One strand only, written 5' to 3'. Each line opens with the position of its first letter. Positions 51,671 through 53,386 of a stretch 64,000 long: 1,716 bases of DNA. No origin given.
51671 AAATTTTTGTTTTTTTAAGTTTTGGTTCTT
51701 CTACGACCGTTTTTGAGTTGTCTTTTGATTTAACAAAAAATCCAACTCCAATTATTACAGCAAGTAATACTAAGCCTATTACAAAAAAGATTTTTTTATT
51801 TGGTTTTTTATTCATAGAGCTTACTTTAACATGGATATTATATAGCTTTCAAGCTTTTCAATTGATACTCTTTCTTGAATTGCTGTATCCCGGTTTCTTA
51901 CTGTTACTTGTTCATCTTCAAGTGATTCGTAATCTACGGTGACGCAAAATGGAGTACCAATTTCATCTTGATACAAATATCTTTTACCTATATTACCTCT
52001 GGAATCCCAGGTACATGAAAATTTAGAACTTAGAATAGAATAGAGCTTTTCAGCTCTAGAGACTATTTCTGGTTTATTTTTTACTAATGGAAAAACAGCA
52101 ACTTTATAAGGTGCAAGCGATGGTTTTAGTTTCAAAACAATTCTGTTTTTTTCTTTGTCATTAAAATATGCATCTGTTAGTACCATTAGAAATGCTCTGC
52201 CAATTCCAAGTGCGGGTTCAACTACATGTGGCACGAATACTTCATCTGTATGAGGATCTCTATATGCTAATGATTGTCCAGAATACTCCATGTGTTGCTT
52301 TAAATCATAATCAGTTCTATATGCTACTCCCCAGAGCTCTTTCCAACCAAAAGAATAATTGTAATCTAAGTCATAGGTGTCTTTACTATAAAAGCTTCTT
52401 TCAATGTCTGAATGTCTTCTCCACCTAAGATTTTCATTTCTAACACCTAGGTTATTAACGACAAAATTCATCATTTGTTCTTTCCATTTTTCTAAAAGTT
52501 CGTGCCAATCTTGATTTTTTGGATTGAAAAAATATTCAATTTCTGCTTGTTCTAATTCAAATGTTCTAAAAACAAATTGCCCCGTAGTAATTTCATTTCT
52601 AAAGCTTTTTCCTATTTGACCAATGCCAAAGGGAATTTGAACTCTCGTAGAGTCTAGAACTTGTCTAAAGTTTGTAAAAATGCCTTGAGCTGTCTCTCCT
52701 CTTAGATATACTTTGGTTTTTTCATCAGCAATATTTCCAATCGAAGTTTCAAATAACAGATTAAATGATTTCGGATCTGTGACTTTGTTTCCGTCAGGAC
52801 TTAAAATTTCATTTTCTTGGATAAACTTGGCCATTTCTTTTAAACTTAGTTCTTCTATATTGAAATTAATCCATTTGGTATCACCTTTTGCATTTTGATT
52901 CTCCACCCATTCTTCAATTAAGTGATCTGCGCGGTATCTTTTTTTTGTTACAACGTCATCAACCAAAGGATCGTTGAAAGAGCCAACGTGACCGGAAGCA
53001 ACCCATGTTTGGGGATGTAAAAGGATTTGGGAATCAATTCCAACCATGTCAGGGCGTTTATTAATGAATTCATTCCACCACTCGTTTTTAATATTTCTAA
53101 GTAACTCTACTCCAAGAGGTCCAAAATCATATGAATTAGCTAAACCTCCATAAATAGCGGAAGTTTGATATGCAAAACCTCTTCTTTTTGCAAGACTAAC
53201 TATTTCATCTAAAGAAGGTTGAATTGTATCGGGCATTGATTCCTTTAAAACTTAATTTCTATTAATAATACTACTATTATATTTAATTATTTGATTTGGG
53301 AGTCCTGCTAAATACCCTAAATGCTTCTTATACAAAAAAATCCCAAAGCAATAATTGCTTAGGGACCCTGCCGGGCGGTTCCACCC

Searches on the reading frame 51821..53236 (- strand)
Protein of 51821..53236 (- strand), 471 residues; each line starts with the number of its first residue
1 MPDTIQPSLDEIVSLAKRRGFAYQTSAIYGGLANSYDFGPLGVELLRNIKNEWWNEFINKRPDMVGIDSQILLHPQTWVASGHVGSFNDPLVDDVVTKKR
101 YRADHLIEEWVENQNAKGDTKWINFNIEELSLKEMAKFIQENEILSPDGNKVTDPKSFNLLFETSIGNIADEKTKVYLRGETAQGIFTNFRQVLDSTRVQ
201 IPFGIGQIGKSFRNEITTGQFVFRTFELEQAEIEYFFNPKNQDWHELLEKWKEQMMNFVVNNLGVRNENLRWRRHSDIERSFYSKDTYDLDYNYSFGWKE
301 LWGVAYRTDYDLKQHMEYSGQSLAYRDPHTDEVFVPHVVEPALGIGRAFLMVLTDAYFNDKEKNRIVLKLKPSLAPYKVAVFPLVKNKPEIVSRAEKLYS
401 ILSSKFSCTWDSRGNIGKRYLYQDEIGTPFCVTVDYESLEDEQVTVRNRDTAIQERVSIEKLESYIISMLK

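Call 7: find_related_loci(query=window:51821-53236:-, collection=genome_contigs, flank=1500)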
Query window:51821-53236:- (471 aa) in genome_contigs; peptide patterns used: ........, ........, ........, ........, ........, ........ (x = any residue, [..] = any of these).
346 stretches matched a pattern; 294 encode a relative of the query (tblastn E <= 1e-3); the best 80 are kept; 80 distinct loci.
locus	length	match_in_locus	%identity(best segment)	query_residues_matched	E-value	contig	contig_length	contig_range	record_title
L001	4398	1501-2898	80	6-471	0e+0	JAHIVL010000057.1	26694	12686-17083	MAG: Patescibacteria group bacterium isolate MM_PC_MetaG.mb.79 MM_PC_MetaG.mb.79_k141_1052277, whole genome shotgun sequ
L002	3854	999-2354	50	8-466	2e-148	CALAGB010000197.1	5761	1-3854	MAG TPA_asm: uncultured Thermomicrobiales bacterium isolate SRR3997478_bin.72_CONCOCT_v1.1_MAG genome assembly, contig:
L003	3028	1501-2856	50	8-466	6e-149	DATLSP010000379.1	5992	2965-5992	MAG TPA_asm: Nitrolancea sp. isolate SMAG_U13933 k141_424636, whole genome shotgun sequence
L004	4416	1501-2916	46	8-471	1e-138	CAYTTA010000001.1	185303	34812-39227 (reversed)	MAG TPA_asm: uncultured Balneolaceae bacterium isolate SRP268622_co1_107 genome assembly, contig: NODE_57_length_185303_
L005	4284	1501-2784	46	8-466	5e-137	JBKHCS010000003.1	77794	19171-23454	MAG: Spirochaetaceae bacterium isolate D1M03_12 NODE_62_length_77794_cov_8.955775, whole genome shotgun sequence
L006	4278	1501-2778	47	6-466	8e-136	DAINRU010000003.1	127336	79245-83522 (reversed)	MAG TPA_asm: Vulcanimicrobiota bacterium isolate CTOTU28695 NODE_32_length_127336_cov_7.022336, whole genome shotgun seq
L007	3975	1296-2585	45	6-470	1e-136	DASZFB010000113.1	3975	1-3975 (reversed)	MAG TPA_asm: Candidatus Eremiobacteraceae bacterium isolate SMAG_U6509 k141_3746840, whole genome shotgun sequence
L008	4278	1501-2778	46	6-466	2e-131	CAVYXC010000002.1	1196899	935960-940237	MAG: Candidatus Eremiobacteraeota bacterium isolate MFD05705.bin.1.187 genome assembly, contig: contig_42968, whole geno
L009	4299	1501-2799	46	6-470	5e-131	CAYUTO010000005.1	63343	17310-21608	MAG TPA_asm: uncultured Gammaproteobacteria bacterium isolate SRP285395_co2_42 genome assembly, contig: NODE_629_length_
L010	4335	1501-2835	45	8-470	1e-130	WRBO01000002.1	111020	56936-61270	MAG: Bacillota bacterium isolate Lab288P1bin80 Ga0131853_10000175, whole genome shotgun sequence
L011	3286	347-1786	43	3-471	2e-131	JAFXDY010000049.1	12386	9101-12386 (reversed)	MAG: Treponema sp. isolate RGIG6328 Sheep_Rectum-3__c228276, whole genome shotgun sequence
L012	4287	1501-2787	45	6-466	8e-128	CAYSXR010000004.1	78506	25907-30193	MAG TPA_asm: uncultured Gammaproteobacteria bacterium isolate SRP286056_co2_340 genome assembly, contig: NODE_312_length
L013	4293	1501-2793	44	8-470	2e-127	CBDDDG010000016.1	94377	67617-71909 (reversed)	MAG: Salinispira sp. isolate d360f53b-5d9a-44a8-9a98-b0cd9caa4a36 genome assembly, contig: contig_16, whole genome shotg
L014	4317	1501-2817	44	8-471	8e-127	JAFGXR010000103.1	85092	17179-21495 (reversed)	MAG: Spirochaetales bacterium isolate ZodW_Metabat.41 k87_13172498, whole genome shotgun sequence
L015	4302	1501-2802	44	8-471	2e-126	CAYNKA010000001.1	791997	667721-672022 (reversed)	MAG TPA_asm: uncultured Spirochaetaceae bacterium isolate binchicken_co20_228 genome assembly, contig: NODE_2_length_791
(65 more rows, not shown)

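Call 10: find_related_loci(query=window:51821-53236:-, collection=metagenome_contigs, flank=1500)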
Query window:51821-53236:- (471 aa) in metagenome_contigs; peptide patterns used: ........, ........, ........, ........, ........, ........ (x = any residue, [..] = any of these).
323 stretches matched a pattern; 202 encode a relative of the query (tblastn E <= 1e-3); the best 80 are kept; 80 distinct loci.
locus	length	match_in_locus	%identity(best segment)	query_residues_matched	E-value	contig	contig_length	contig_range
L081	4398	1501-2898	80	6-471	0e+0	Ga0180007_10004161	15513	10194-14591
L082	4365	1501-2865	49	5-470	2e-148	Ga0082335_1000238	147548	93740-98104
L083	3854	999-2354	50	8-466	1e-148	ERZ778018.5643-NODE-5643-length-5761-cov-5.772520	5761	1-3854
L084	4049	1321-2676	50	8-466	1e-150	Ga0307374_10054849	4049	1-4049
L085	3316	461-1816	50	8-466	2e-148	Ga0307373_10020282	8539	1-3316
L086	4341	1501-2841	49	9-466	5e-145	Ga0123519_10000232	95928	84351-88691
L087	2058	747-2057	48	8-455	1e-148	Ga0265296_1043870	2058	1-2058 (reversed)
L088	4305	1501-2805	46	8-466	9e-137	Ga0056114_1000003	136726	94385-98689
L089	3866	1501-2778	47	6-466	3e-137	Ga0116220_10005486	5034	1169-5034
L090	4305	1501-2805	45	8-466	3e-136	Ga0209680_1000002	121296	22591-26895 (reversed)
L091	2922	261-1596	51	9-466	8e-142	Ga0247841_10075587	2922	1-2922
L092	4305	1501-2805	44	8-466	1e-134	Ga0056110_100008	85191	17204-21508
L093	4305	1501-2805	44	8-466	3e-134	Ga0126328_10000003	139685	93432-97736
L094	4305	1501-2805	44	8-466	2e-133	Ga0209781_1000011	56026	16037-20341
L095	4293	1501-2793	45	8-462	4e-133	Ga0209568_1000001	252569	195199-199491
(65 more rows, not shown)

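Call 11: find_homologous_proteins(query=window:51821-53236:-, max_evalue=1e-100)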
Query window:51821-53236:- (471 aa): 7980 proteins with E <= 1e-100 among 8000 candidates; the best 120 are listed.
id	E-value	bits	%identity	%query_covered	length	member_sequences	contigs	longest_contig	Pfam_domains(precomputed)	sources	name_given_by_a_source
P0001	0.0e+0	1087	100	100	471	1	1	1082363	PF03129.26,PF28494.1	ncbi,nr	ncbi:MAG: glycine--tRNA ligase [Pseudomonadales bacterium]|nr:glycine--tRNA ligase [Pseudomonadales 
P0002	8.6e-271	917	83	99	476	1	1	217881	PF03129.26,PF00587.31,PF28494.1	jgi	jgi:glycyl-tRNA synthetase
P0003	3.4e-270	915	83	100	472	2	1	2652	PF03129.26,PF00587.31,PF28494.1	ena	-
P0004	9.2e-268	907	82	99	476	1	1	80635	PF03129.26,PF00587.31,PF28494.1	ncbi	-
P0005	8.7e-266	900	81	100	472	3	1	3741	PF03129.26,PF00587.31,PF28494.1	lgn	-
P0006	1.9e-265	899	79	100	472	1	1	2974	PF03129.26,PF00587.31,PF28494.1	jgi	-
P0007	1.4e-257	873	79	99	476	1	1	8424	PF03129.26,PF00587.31,PF28494.1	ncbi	-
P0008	2.0e-257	872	79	99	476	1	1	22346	PF03129.26,PF00587.31,PF28494.1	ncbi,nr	ncbi:glycine--tRNA ligase [Candidatus Woesebacteria bacterium]|nr:glycine--tRNA ligase [Candidatus W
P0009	5.2e-257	871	79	99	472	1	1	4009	PF03129.26,PF00587.31,PF28494.1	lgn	-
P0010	2.8e-256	869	78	99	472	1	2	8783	PF03129.26,PF00587.31,PF28494.1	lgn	-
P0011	2.1e-254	863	77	100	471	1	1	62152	PF03129.26,PF00587.31,PF28494.1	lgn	-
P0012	3.9e-254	862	76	100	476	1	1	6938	PF03129.26,PF00587.31,PF28494.1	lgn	-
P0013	3.2e-248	842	74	100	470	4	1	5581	PF03129.26,PF00587.31,PF28494.1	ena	-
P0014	7.1e-248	841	74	100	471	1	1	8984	PF03129.26,PF00587.31,PF28494.1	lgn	-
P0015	1.4e-247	840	76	99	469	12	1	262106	PF03129.26,PF00587.31,PF28494.1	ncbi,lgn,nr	ncbi:MAG: glycine--tRNA ligase [Pseudomonadales bacterium]|nr:glycine--tRNA ligase [Pseudomonadales 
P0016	3.4e-247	839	74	99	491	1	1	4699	PF03129.26,PF00587.31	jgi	-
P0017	4.4e-246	835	74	100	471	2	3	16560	PF03129.26,PF00587.31,PF28494.1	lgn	-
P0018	6.1e-246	835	75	99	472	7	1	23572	PF03129.26,PF00587.31,PF28494.1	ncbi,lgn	-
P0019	7.6e-245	831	73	99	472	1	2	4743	PF03129.26,PF00587.31,PF28494.1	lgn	-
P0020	6.7e-243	825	74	100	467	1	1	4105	PF03129.26,PF00587.31,PF28494.1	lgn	-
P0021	2.4e-242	823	73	100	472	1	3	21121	PF03129.26,PF00587.31,PF28494.1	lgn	-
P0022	2.5e-242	823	72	99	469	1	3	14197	PF03129.26,PF00587.31,PF28494.1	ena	-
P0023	2.7e-242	823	73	99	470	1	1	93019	PF03129.26,PF00587.31,PF28494.1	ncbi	-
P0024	3.1e-241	819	72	99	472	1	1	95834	PF03129.26,PF00587.31,PF28494.1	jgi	jgi:glycyl-tRNA synthetase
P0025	9.1e-241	818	73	99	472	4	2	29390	PF03129.26,PF00587.31,PF28494.1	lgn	-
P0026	1.5e-240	817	73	99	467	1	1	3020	PF03129.26,PF00587.31,PF28494.1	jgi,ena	-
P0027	5.0e-240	815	72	100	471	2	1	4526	PF03129.26,PF00587.31,PF28494.1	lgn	-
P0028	6.4e-240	815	72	100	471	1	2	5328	PF03129.26,PF00587.31,PF28494.1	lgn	-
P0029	7.3e-240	815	72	100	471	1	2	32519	PF03129.26,PF00587.31,PF28494.1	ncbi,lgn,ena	-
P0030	2.3e-239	813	72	99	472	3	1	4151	PF03129.26,PF00587.31,PF28494.1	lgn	-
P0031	4.7e-239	812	73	100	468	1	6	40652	PF03129.26,PF00587.31,PF28494.1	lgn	-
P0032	4.9e-238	809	71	100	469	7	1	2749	PF03129.26,PF00587.31,PF28494.1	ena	-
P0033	3.8e-237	806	72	99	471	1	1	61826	PF03129.26,PF00587.31,PF28494.1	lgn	-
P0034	8.2e-237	805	73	99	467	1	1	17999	PF03129.26,PF00587.31,PF28494.1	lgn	-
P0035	1.1e-235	801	72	99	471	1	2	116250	PF03129.26,PF00587.31,PF28494.1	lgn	-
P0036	1.5e-232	791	71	99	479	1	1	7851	PF03129.26,PF00587.31,PF28494.1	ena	-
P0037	3.9e-232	789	70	99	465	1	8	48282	PF03129.26,PF00587.31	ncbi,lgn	-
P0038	3.1e-230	783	69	99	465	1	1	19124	PF03129.26,PF00587.31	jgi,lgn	jgi:glycyl-tRNA synthetase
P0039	1.3e-228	777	68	99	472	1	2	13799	PF03129.26,PF00587.31,PF28494.1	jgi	jgi:glycyl-tRNA synthetase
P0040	6.8e-228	775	69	100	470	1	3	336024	PF03129.26,PF00587.31,PF28494.1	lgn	-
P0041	2.8e-227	773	71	99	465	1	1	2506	PF03129.26,PF00587.31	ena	-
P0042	5.2e-227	772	69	99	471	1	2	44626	PF03129.26,PF00587.31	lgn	-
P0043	1.8e-226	770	68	100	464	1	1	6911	PF03129.26,PF00587.31,PF28494.1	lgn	-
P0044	2.8e-226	770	70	99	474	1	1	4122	PF03129.26,PF00587.31,PF28494.1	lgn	-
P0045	4.4e-226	769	68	100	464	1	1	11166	PF03129.26,PF00587.31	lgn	-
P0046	4.9e-226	769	68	100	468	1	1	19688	PF03129.26,PF00587.31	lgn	-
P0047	5.2e-226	769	69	99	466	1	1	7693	PF03129.26,PF00587.31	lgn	-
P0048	1.6e-225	767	69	99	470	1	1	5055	PF03129.26,PF00587.31,PF28494.1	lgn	-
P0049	2.6e-225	767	67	100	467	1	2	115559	PF03129.26,PF00587.31,PF28494.1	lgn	-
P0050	3.0e-225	766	70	98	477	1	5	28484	PF03129.26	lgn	-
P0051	4.1e-225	766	68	99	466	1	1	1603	PF03129.26,PF00587.31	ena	-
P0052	4.2e-225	766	70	97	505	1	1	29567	PF03129.26,PF00587.31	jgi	jgi:glycyl-tRNA synthetase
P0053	4.5e-225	766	68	100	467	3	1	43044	PF03129.26,PF00587.31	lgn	-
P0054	5.6e-225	766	66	99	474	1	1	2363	PF03129.26,PF00587.31,PF28494.1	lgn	-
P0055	6.2e-225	765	70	100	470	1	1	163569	PF03129.26,PF00587.31,PF28494.1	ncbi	-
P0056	7.2e-225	765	69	97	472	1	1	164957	PF03129.26,PF28494.1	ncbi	-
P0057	1.2e-224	764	67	100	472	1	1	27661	PF03129.26,PF00587.31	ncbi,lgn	ncbi:MAG: glycine--tRNA ligase [Patescibacteria group bacterium]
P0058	1.5e-224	764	69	99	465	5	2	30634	PF03129.26,PF00587.31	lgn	-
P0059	2.1e-224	764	69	99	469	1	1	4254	PF03129.26,PF00587.31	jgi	jgi:glycyl-tRNA synthetase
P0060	2.3e-224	764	69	99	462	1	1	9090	PF03129.26,PF00587.31,PF28494.1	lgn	-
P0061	2.7e-224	763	68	98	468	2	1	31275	PF03129.26,PF00587.31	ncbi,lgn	-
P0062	4.8e-224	762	69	99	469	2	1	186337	PF03129.26,PF00587.31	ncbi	-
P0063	4.9e-224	762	68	98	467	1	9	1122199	PF03129.26,PF00587.31,PF28494.1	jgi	jgi:glycyl-tRNA synthetase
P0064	5.2e-224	762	67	100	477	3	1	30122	PF03129.26,PF00587.31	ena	-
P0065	6.4e-224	762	66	99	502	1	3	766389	PF03129.26,PF00587.31,PF28494.1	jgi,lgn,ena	-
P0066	7.1e-224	762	69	99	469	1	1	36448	PF03129.26,PF00587.31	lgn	-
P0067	7.8e-224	762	70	98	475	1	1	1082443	PF03129.26,PF00587.31,PF28494.1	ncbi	-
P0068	9.2e-224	762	69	98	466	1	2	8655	PF03129.26,PF00587.31,PF28494.1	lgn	-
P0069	1.2e-223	761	68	99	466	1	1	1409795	PF03129.26,PF00587.31,PF28494.1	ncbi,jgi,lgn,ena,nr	ncbi:MAG TPA: glycine--tRNA ligase [Vitreimonas sp.]|nr:glycine--tRNA ligase [Vitreimonas sp.]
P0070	1.5e-223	761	70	98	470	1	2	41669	PF03129.26,PF00587.31,PF28494.1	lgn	-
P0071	1.5e-223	761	67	100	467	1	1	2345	PF03129.26,PF00587.31,PF28494.1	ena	-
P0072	1.7e-223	761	68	98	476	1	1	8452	PF03129.26,PF00587.31,PF28494.1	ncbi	-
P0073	1.7e-223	761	67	100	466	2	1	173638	PF03129.26,PF00587.31,PF28494.1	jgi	jgi:glycyl-tRNA synthetase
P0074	2.5e-223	760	67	99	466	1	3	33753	PF03129.26,PF00587.31,PF28494.1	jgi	jgi:glycyl-tRNA synthetase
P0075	2.7e-223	760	68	99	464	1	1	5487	PF03129.26,PF00587.31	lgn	-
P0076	5.9e-223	759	67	100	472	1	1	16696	PF03129.26,PF28494.1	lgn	-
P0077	8.4e-223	758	69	99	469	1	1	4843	PF03129.26,PF00587.31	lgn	-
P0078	2.1e-222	757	68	99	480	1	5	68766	PF03129.26,PF00587.31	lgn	-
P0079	2.1e-222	757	67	98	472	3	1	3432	PF03129.26,PF00587.31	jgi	-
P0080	2.2e-222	757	70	98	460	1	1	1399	PF03129.26,PF00587.31,PF28494.1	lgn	-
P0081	2.8e-222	757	68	98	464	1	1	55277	PF03129.26,PF00587.31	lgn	-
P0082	3.6e-222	756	69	99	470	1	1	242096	PF03129.26,PF00587.31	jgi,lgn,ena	-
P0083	4.7e-222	756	68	98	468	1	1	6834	PF03129.26,PF00587.31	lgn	-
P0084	5.2e-222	756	68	99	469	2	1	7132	PF03129.26,PF00587.31,PF28494.1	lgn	-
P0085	5.3e-222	756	68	99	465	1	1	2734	PF03129.26,PF00587.31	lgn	-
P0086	5.9e-222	756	67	100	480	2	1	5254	PF03129.26,PF00587.31,PF28494.1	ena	-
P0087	7.4e-222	755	67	99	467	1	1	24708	PF03129.26,PF00587.31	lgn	-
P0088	8.4e-222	755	68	97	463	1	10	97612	PF03129.26,PF00587.31,PF28494.1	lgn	-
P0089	8.8e-222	755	67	100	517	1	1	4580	PF03129.26,PF00587.31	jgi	jgi:glycyl-tRNA synthetase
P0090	8.8e-222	755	68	99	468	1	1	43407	PF03129.26,PF00587.31,PF28494.1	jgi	jgi:glycyl-tRNA synthetase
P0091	9.3e-222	755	67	100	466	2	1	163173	PF03129.26,PF00587.31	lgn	-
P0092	1.0e-221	755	67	99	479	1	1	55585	PF03129.26,PF00587.31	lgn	-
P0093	1.3e-221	754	68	99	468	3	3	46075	PF03129.26,PF00587.31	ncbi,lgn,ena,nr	ncbi:glycine--tRNA ligase [Candidatus Woesebacteria bacterium]|nr:glycine--tRNA ligase [Candidatus W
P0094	1.4e-221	754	68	99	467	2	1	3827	PF03129.26,PF00587.31,PF28494.1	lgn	-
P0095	1.9e-221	754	68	99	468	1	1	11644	PF03129.26,PF00587.31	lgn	-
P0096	2.0e-221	754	68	99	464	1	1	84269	PF03129.26,PF00587.31,PF28494.1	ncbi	-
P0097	2.6e-221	753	68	99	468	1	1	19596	PF03129.26,PF00587.31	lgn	-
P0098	3.5e-221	753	67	99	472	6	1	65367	PF03129.26,PF00587.31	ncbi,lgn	-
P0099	3.6e-221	753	67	99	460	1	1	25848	PF03129.26,PF00587.31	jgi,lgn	-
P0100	3.6e-221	753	66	100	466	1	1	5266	PF03129.26,PF00587.31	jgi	jgi:glycyl-tRNA synthetase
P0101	3.7e-221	753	68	99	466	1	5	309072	PF03129.26,PF00587.31,PF28494.1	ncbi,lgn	-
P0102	4.2e-221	753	68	99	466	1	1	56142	PF03129.26,PF00587.31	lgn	-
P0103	4.5e-221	753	66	98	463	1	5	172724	PF03129.26,PF00587.31,PF28494.1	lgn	-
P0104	4.8e-221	753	67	100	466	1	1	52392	PF03129.26,PF00587.31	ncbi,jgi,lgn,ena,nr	ncbi:MAG: glycine--tRNA ligase [Candidatus Pacebacteria bacterium]|nr:glycine--tRNA ligase [Candidat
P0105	4.8e-221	753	69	97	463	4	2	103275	PF03129.26,PF00587.31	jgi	jgi:glycyl-tRNA synthetase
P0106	5.8e-221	752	69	98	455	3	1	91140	PF03129.26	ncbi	-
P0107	6.2e-221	752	68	98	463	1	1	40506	PF03129.26,PF00587.31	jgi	jgi:glycyl-tRNA synthetase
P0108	7.6e-221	752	69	99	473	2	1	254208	PF03129.26,PF00587.31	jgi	jgi:glycyl-tRNA synthetase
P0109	9.7e-221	752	67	99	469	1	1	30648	PF03129.26,PF00587.31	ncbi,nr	ncbi:MAG: glycine--tRNA ligase [bacterium]|nr:glycine--tRNA ligase [bacterium]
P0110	1.0e-220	751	68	98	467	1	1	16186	PF03129.26,PF00587.31,PF28494.1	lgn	-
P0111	1.3e-220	751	68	99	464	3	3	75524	PF03129.26,PF00587.31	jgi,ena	jgi:glycyl-tRNA synthetase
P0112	1.3e-220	751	68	99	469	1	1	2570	PF03129.26,PF00587.31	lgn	-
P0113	1.3e-220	751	69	97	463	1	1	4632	PF03129.26,PF00587.31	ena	-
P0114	1.4e-220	751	67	99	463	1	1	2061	PF03129.26,PF00587.31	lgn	-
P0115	1.7e-220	751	67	99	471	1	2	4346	PF03129.26,PF00587.31,PF28494.1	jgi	jgi:glycyl-tRNA synthetase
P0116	1.8e-220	751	68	98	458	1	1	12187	PF03129.26,PF00587.31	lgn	-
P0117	2.0e-220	750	68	99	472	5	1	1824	PF03129.26,PF00587.31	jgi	-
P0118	2.1e-220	750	66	99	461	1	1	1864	PF03129.26,PF00587.31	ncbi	-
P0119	2.5e-220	750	68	100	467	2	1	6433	PF03129.26,PF00587.31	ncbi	-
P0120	2.5e-220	750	69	96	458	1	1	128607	PF03129.26,PF00587.31,PF28494.1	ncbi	-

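Call 24: find_encoding_contigs(protein=P0002, flank=1500, max_places=2)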
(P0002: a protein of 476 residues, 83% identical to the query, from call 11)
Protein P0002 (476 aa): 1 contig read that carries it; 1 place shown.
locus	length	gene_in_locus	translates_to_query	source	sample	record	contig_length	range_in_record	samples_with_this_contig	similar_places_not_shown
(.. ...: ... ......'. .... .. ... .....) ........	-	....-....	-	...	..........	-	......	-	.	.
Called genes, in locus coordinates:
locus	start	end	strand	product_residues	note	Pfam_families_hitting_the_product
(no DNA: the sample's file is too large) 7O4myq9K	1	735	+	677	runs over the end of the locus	PF13196:DUF4012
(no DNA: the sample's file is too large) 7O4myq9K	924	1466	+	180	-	PF11967:RecO_N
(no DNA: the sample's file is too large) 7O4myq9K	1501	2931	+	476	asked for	PF28494:GlyRS_ins_1 (weak), PF00587:tRNA-synt_2b (weak), PF03129:HGTP_anticodon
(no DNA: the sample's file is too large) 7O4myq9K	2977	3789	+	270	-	-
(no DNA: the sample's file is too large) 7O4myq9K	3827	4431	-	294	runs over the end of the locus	PF00483:NTP_transferase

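Call 25: find_encoding_contigs(protein=P0004, flank=1500, max_places=2)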
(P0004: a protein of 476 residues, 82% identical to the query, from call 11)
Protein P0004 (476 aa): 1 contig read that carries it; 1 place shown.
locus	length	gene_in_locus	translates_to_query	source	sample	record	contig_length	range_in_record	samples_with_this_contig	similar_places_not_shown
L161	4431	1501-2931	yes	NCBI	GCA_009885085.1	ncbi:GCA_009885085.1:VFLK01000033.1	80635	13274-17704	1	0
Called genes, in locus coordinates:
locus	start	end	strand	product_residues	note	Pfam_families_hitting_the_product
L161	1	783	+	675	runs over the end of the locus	PF13196:DUF4012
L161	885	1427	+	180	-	PF11967:RecO_N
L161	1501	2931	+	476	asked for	PF28494:GlyRS_ins_1 (weak), PF00587:tRNA-synt_2b (weak), PF03129:HGTP_anticodon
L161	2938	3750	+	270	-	-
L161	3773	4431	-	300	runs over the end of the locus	PF00483:NTP_transferase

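Call 26: find_encoding_contigs(protein=P0011, flank=1500, max_places=2)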
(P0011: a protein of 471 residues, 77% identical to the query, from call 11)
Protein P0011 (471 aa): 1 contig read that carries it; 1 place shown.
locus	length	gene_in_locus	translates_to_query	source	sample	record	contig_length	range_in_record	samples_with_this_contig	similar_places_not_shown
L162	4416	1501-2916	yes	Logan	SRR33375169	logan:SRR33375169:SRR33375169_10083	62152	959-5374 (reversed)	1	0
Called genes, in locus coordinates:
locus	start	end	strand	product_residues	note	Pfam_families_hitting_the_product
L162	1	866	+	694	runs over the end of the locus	PF13196:DUF4012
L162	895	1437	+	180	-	PF11967:RecO_N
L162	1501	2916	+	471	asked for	PF28494:GlyRS_ins_1, PF00587:tRNA-synt_2b (weak), PF03129:HGTP_anticodon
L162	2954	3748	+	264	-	-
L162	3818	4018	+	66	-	-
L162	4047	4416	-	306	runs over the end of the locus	PF00483:NTP_transferase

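Call 33: find_encoding_contigs(protein=P0003, flank=1200, max_places=2)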
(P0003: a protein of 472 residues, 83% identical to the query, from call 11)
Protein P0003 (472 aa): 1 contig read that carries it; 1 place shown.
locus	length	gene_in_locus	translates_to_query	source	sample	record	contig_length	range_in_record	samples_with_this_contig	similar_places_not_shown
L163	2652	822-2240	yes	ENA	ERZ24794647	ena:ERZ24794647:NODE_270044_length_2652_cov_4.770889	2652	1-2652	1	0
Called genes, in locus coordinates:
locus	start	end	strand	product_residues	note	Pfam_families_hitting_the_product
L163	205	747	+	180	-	PF11967:RecO_N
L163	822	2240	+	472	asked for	PF28494:GlyRS_ins_1 (weak), PF00587:tRNA-synt_2b, PF03129:HGTP_anticodon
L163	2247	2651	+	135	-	?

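Call 34: find_encoding_contigs(protein=P0005, flank=1200, max_places=2)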
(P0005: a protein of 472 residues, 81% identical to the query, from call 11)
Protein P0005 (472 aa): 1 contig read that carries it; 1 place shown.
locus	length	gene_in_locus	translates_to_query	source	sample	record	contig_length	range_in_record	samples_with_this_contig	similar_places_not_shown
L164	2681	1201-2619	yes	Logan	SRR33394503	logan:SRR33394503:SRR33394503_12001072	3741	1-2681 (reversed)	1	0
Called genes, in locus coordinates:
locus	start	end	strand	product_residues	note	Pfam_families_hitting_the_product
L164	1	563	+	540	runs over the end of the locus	?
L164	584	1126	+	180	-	PF11967:RecO_N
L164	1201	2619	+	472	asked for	PF28494:GlyRS_ins_1 (weak), PF00587:tRNA-synt_2b (weak), PF03129:HGTP_anticodon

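Call 35: find_encoding_contigs(protein=P0015, flank=1200, max_places=2)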
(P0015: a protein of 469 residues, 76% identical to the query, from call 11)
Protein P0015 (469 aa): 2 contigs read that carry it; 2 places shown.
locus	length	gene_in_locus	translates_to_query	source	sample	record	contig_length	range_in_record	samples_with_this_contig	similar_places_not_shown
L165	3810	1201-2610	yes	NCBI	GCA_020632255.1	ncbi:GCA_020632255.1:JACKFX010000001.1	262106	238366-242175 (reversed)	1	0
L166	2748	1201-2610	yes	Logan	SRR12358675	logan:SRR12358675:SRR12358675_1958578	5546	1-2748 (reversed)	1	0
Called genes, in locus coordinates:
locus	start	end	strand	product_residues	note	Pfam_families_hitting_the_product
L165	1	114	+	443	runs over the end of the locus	PF08245:Mur_ligase_M, PF02875:Mur_ligase_C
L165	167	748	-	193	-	-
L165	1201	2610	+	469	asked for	PF28494:GlyRS_ins_1 (weak), PF00587:tRNA-synt_2b (weak), PF03129:HGTP_anticodon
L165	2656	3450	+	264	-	-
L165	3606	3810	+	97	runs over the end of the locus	-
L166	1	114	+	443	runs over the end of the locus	PF08245:Mur_ligase_M, PF02875:Mur_ligase_C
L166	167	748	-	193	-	-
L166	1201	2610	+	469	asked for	PF28494:GlyRS_ins_1 (weak), PF00587:tRNA-synt_2b (weak), PF03129:HGTP_anticodon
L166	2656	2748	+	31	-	?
